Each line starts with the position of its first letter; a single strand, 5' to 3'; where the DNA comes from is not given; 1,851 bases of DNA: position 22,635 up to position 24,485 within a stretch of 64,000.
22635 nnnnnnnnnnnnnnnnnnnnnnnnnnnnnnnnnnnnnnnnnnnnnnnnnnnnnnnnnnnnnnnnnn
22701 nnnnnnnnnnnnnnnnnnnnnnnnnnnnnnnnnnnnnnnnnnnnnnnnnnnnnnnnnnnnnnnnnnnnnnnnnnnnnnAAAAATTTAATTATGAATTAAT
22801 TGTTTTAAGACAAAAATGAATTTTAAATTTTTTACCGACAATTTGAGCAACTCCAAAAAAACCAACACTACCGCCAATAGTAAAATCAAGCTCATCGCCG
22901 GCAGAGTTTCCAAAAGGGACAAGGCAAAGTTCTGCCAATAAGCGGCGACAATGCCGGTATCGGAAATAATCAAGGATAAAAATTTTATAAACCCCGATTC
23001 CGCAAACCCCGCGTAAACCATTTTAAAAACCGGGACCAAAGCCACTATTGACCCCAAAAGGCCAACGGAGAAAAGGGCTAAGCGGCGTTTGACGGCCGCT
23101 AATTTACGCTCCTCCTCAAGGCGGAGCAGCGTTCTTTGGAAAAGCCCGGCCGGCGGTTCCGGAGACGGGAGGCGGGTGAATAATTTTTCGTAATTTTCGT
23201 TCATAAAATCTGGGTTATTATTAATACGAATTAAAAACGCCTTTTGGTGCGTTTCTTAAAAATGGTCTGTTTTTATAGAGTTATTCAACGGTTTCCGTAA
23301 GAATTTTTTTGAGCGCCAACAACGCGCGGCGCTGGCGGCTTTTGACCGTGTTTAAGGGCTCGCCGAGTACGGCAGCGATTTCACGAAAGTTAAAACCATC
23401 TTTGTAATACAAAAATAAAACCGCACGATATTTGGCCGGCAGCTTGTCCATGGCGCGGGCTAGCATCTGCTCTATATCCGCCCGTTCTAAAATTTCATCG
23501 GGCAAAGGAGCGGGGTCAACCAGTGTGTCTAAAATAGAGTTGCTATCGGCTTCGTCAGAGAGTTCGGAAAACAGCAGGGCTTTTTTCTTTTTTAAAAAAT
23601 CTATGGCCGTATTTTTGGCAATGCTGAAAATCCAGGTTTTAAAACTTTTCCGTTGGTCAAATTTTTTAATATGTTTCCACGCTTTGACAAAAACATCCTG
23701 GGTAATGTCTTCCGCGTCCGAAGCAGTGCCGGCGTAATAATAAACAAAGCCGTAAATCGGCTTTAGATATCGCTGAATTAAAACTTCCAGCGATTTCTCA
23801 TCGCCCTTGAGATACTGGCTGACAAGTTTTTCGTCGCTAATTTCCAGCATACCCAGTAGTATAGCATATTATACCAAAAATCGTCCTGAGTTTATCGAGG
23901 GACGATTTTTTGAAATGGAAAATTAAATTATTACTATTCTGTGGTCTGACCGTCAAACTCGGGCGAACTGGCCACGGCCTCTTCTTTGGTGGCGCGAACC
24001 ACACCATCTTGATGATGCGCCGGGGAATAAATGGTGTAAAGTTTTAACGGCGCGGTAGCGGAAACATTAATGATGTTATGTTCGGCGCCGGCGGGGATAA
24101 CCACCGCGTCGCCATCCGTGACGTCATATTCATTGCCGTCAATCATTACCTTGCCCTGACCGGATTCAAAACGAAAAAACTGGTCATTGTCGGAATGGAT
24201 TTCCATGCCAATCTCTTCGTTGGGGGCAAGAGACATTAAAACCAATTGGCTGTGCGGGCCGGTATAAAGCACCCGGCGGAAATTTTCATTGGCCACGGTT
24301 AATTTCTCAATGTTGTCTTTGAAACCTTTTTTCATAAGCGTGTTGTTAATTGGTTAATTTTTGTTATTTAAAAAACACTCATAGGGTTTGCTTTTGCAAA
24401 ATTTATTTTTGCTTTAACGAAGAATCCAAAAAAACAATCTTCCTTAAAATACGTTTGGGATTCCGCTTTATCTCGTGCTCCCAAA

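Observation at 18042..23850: ECF sigma / anti-sigma controlled MacAB-type exporter bracketed by two paralogous small membrane-anchored proteins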

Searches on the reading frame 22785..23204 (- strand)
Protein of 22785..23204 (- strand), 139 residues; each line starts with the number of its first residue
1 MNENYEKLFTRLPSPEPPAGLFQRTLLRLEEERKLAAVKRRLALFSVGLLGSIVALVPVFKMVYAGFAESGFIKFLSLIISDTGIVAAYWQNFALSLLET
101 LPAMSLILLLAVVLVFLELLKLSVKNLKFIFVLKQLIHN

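Call 4: search_protein_families(library=pfam, proteins=[window:22785-23204:-], max_evalue=1)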
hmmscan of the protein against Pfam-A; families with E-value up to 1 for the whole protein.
window:22785-23204:- (139 aa): 0 families

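Call 7: search_protein_families(library=ncbifam, proteins=[window:22785-23204:-], max_evalue=0.1)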
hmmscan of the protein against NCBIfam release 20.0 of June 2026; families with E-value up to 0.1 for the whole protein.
window:22785-23204:- (139 aa): 1 family
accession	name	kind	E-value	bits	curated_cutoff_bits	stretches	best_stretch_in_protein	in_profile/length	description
NF010501.0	PRK13920.1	subfamily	0.019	14.6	225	1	5-64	45-106/213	putative anti-sigmaE protein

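Call 47: search_protein_families(library=pfam, alignment_id=A3, max_evalue=1)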
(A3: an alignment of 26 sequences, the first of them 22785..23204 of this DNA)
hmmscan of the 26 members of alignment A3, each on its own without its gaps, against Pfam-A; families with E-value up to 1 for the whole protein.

A. member 1, window:22785-23204:- (139 aa): 0 families

B. families by the number of members that match (of 26 scanned): 19 families
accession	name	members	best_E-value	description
PF17280.7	DUF5345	2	0.0092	Family of unknown function (DUF5345)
PF04688.18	Holin_SPP1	2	0.051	SPP1 phage holin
PF24082.1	SPEF2_C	1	0.025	SPEF2 C-terminal domain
PF23569.1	NBD_SMAX1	1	0.065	SMAX1 nucleotide binding domain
PF11859.13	DUF3379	1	0.067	Protein of unknown function (DUF3379)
PF11773.13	ComGE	1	0.086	Competence system putative prepilin ComGE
PF06898.16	YqfD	1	0.11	Putative stage IV sporulation protein YqfD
PF19225.6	Spo16_N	1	0.13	Spo16 protein, N-terminal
PF10856.13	DUF2678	1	0.15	Protein of unknown function (DUF2678)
PF09421.15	FRQ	1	0.16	Frequency clock protein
PF01102.23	Glycophorin_A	1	0.17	Glycophorin A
PF09016.15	Pas_Saposin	1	0.18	Pas factor saposin fold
PF09874.14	DUF2101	1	0.21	Predicted membrane protein (DUF2101)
PF01529.25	DHHC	1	0.22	DHHC palmitoyltransferase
PF25266.1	DUF7865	1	0.22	Domain of unknown function (DUF7865)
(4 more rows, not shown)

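Call 48: search_solved_structures(query=A3, max_evalue=10)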
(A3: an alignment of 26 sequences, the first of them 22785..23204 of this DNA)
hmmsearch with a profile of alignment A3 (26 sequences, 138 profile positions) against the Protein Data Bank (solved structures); distinct sequences matched with E-value up to 10: 0.

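Call 51: find_homologous_proteins(query=A3, max_evalue=0.01)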
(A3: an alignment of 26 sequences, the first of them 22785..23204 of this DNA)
Query A3 (26 sequences) (139 aa, profile of the alignment): 1010 proteins with E <= 0.01 among 6793 candidates; the best 120 are listed.
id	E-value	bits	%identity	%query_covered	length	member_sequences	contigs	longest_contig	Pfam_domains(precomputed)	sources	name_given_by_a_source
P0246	7.5e-55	203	66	92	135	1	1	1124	-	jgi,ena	-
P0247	1.4e-53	198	59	100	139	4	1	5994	-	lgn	-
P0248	1.9e-53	198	55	99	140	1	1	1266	-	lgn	-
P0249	1.2e-52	196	58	100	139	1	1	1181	-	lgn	-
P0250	1.5e-52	195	55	100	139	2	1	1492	-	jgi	jgi:hypothetical protein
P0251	1.7e-52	195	63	100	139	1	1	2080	-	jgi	jgi:ABC-type phosphate/phosphonate transport system permease subunit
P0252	7.4e-52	193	50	96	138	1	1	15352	-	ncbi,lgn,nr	ncbi:MAG: hypothetical protein PHN39_02590 [Candidatus Pacebacteria bacterium]|nr:hypothetical prote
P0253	1.7e-51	192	61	99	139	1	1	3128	-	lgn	-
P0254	1.9e-51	192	57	100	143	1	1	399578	-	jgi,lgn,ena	-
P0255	1.1e-50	189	53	100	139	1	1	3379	-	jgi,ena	-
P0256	1.1e-50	189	48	94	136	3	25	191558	-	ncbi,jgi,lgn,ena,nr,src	ncbi:MAG: hypothetical protein A2445_03975 [Candidatus Jacksonbacteria bacterium RIFOXYC2_FULL_44_29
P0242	1.2e-50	189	100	100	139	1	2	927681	-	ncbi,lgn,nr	ncbi:MAG: hypothetical protein PHD51_00640 [Patescibacteria group bacterium]|nr:hypothetical protein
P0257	1.9e-50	188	50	99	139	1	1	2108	-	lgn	-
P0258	2.2e-50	188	54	100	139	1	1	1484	-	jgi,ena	-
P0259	3.4e-50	188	55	100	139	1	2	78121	-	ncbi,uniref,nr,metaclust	ncbi:MAG: hypothetical protein A2Y82_03505 [Candidatus Buchananbacteria bacterium RBG_13_36_9]|unire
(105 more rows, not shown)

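Call 64: search_protein_representatives(alignment_id=A4)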
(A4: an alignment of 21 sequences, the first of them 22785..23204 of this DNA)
Query: 21 sequences, 139 profile positions. Proteins with E-value up to 0.001 (for the whole library): 2355; up to 1e-10: 1923; up to 1e-30: 206. The best 150 are listed.
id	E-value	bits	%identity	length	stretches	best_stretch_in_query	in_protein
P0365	3.5e-51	189.0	-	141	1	1-139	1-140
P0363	3.0e-49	182.8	-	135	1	1-135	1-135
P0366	5.1e-49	182.0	-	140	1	1-133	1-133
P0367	3.2e-48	179.4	-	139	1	1-138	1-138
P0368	5.1e-48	178.8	-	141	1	2-134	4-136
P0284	2.4e-47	176.6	-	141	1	3-132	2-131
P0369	2.9e-47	176.3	-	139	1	1-130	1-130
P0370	1.1e-46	174.4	-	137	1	1-133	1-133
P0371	1.5e-46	174.0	-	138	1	1-134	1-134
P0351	3.9e-45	169.5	-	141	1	1-137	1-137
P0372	5.1e-45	169.1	-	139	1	1-134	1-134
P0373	1.9e-44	167.2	-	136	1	1-136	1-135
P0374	2.0e-44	167.2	-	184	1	11-137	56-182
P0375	6.3e-44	165.5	-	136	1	6-135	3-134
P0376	1.4e-43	164.4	-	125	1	18-133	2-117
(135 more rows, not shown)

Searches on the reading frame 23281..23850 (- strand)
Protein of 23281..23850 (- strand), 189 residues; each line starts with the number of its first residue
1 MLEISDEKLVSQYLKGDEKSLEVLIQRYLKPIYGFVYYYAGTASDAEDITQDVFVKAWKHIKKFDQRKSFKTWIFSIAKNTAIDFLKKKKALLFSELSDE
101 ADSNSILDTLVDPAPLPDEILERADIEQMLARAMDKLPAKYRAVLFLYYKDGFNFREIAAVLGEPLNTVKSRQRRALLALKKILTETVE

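Call 4: search_protein_families(library=pfam, proteins=[window:23281-23850:-], max_evalue=1)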
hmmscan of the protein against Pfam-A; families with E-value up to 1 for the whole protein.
window:23281-23850:- (189 aa): 6 families
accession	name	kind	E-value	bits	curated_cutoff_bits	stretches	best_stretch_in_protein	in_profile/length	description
PF04542.20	Sigma70_r2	-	3e-23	81.9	24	1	24-90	1-69/71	Sigma-70 region 2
PF08281.18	Sigma70_r4_2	-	5.1e-13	48.9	25.7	1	128-180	2-54/54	Sigma-70, region 4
PF04545.22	Sigma70_r4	-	3.2e-12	46.2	24.1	1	133-182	1-50/50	Sigma-70, region 4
PF06056.18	Terminase_5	-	0.062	13.7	20.3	1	140-171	3-32/58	Putative ATPase subunit of terminase (gpP-like)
PF13384.12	HTH_23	-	0.11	12.7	24.6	1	142-174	7-39/50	Homeodomain-like domain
PF13936.12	HTH_38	-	0.17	12.1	27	0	145-168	13-36/44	Helix-turn-helix domain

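Call 7: search_protein_families(library=ncbifam, proteins=[window:23281-23850:-], max_evalue=0.1)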
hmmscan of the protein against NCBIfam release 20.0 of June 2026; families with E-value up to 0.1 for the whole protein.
window:23281-23850:- (189 aa): 117 families (the best 25 are shown)
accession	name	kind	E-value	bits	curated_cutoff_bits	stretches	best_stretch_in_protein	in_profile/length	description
NF009166.1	PRK12513.1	equivalog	1.4e-41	142.4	206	1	3-187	6-189/193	RNA polymerase sigma factor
NF007223.0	PRK09641.1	equivalog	2.5e-36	125.3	209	1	6-185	5-185/187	RNA polymerase sigma factor SigW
TIGR02937.1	sigma70-ECF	superfamily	3.2e-36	124.5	42.9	1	21-184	3-165/165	sigma-70 family RNA polymerase sigma factor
NF008888.0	PRK11922.1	equivalog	1.2e-32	113.4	204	1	4-188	15-200/231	RNA polymerase sigma factor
TIGR02948.1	SigW_bacill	equivalog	2.1e-32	112.7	243.1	1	5-185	4-185/187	RNA polymerase sigma factor SigW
NF006930.0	PRK09415.1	subfamily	4e-31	108.2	198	1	17-186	14-177/179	RNA polymerase factor sigma C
TIGR02985.1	Sig70_bacteroi1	subfamily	1.3e-30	106.8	126.4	1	22-184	4-162/162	RNA polymerase sigma-70 factor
NF009172.0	PRK12519.1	subfamily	3.7e-30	104.9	222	1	3-188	13-193/194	RNA polymerase sigma factor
NF009171.0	PRK12518.1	equivalog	4.7e-29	101.6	208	1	3-186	11-186/191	RNA polymerase sigma factor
TIGR02950.1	SigM_subfam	subfamily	6.3e-29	100.9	147.95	1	21-184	2-158/159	RNA polymerase sigma factor, SigM family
NF004113.0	PRK05602.1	equivalog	1.6e-28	99.7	208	1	5-186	31-203/211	RNA polymerase sigma factor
TIGR02954.1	Sig70_famx3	hypoth_equivalog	6.5e-28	97.6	188.5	1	5-186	2-169/170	RNA polymerase sigma-70 factor, TIGR02954 family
NF007216.0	PRK09638.1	equivalog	1.2e-27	96.8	194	1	5-185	4-175/180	RNA polymerase sigma factor SigY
NF009174.0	PRK12522.1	equivalog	3.8e-27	95.4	217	1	18-187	2-170/175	RNA polymerase sigma factor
TIGR02939.1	RpoE_Sigma70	equivalog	1.5e-26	93.6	236.15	1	5-184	6-186/190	RNA polymerase sigma factor RpoE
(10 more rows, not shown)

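Call 50: list_cluster_members(proteins=[window:23281-23850:-, window:22785-23204:-, window:22269-22778:-, window:20466-22241:-, window:19739-20455:-, window:18510-19730:-, window:18042-18479:-])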
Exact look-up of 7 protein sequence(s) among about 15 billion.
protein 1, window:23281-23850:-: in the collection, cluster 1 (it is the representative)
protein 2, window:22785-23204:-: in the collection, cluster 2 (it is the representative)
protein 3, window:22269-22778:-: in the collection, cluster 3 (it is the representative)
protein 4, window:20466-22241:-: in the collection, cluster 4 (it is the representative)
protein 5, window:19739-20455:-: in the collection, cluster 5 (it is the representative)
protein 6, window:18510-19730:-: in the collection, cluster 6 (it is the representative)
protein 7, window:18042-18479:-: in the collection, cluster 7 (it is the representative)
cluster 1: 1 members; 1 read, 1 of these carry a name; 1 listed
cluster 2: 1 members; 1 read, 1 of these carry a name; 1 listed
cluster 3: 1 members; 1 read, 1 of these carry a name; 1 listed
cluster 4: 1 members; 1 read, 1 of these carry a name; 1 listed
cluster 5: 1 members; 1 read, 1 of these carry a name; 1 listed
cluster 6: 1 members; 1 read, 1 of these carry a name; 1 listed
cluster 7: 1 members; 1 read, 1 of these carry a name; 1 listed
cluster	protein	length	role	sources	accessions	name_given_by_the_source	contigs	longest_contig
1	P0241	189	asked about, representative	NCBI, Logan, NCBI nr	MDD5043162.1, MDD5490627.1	MAG: RNA polymerase sigma factor [Patescibacteria group bacterium] | RNA polymerase sigma factor [Patescibacteria group bacterium]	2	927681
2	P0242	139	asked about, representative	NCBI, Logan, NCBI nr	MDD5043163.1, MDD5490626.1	MAG: hypothetical protein PHD51_00640 [Patescibacteria group bacterium] | hypothetical protein [Patescibacteria group bacterium]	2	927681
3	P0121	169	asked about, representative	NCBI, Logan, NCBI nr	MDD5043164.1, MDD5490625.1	MAG: hypothetical protein PHD51_00645 [Patescibacteria group bacterium] | hypothetical protein [Patescibacteria group bacterium]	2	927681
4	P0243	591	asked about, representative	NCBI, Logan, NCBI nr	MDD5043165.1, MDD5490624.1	MAG: efflux RND transporter periplasmic adaptor subunit [Patescibacteria group bacterium] | efflux RND transporter periplasmic adaptor subunit [Patescibacteria group bacterium]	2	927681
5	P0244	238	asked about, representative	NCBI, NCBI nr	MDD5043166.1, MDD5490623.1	MAG: ABC transporter ATP-binding protein [Patescibacteria group bacterium] | ABC transporter ATP-binding protein [Patescibacteria group bacterium]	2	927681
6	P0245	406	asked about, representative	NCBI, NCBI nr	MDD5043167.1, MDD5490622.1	MAG: ABC transporter permease [Patescibacteria group bacterium] | ABC transporter permease [Patescibacteria group bacterium]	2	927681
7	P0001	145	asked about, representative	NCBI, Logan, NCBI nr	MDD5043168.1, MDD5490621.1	MAG: DUF5666 domain-containing protein [Patescibacteria group bacterium] | DUF5666 domain-containing protein [Patescibacteria group bacterium]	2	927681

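Call 74: search_solved_structures(query=window:23281-23850:-, max_evalue=1e-8)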
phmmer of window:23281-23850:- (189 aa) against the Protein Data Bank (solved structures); distinct sequences matched with E-value up to 1e-8: 23.
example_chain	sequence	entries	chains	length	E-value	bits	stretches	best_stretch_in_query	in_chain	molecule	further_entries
5wuq_A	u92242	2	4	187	7.3e-27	97.5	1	3-185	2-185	ECF RNA polymerase sigma factor SigW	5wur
1or7_A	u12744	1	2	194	3.5e-21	79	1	3-180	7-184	RNA polymerase sigma-E factor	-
6jbq_F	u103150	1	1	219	5.3e-21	78.4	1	3-180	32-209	ECF RNA polymerase sigma-E factor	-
6in7_B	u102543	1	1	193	8.1e-21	77.8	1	5-184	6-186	RNA polymerase sigma-H factor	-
8z6g_B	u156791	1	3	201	8.4e-21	77.8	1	5-184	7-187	RNA polymerase sigma factor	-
9m9d_F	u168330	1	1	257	8.8e-18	67.9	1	20-184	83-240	ECF RNA polymerase sigma factor SigE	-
9m9e_F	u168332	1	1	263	9.5e-18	67.8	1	20-184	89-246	ECF RNA polymerase sigma factor SigE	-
9m98_F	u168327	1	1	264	9.6e-18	67.8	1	20-184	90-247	ECF RNA polymerase sigma factor SigE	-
2q1z_A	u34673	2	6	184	2.9e-17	66.3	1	17-182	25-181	RpoE, ECF SigE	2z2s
7qh5_A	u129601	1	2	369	7.7e-16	61.6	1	15-184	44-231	RNA polymerase sigma factor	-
6jcy_F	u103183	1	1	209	1.9e-15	60.3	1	29-186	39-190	ECF RNA polymerase sigma factor SigH,ECF RNA polymerase sigma factor SigE,ECF RNA polymera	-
6dv9_F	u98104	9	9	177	4e-14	56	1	23-186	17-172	ECF RNA polymerase sigma factor SigL | RNA polymerase sigma factor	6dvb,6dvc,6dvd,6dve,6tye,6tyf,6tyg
5or5_A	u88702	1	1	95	8.9e-14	54.9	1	3-87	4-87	ECF RNA polymerase sigma-E factor,ECF RNA polymerase sigma factor SigW,ECF RNA polymerase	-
5zx2_F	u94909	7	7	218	4.7e-13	52.5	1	29-186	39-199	ECF RNA polymerase sigma factor SigH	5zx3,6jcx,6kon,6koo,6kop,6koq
4cxf_A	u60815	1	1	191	1.2e-12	51.2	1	5-184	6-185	RNA POLYMERASE SIGMA FACTOR CNRH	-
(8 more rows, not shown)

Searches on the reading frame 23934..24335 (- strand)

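Call 73: search_protein_families(library=pfam, proteins=[window:23934-24335:-], max_evalue=0.001)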
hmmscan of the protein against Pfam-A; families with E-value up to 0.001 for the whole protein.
window:23934-24335:- (133 aa): 4 families
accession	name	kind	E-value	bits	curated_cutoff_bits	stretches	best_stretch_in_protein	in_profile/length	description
PF07883.17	Cupin_2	-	1.2e-17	63.8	27.2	1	33-103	2-70/70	Cupin domain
PF02311.25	AraC_binding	-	5.7e-06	26.5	21.1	1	56-105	29-77/135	AraC-like ligand binding domain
PF01050.24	MannoseP_isomer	-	0.00017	22.2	23.6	1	28-107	27-105/116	Mannose-6-phosphate isomerase C-terminal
PF05899.18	Cupin_3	-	0.00032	20.8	23.5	1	48-85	23-61/74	EutQ-like cupin domain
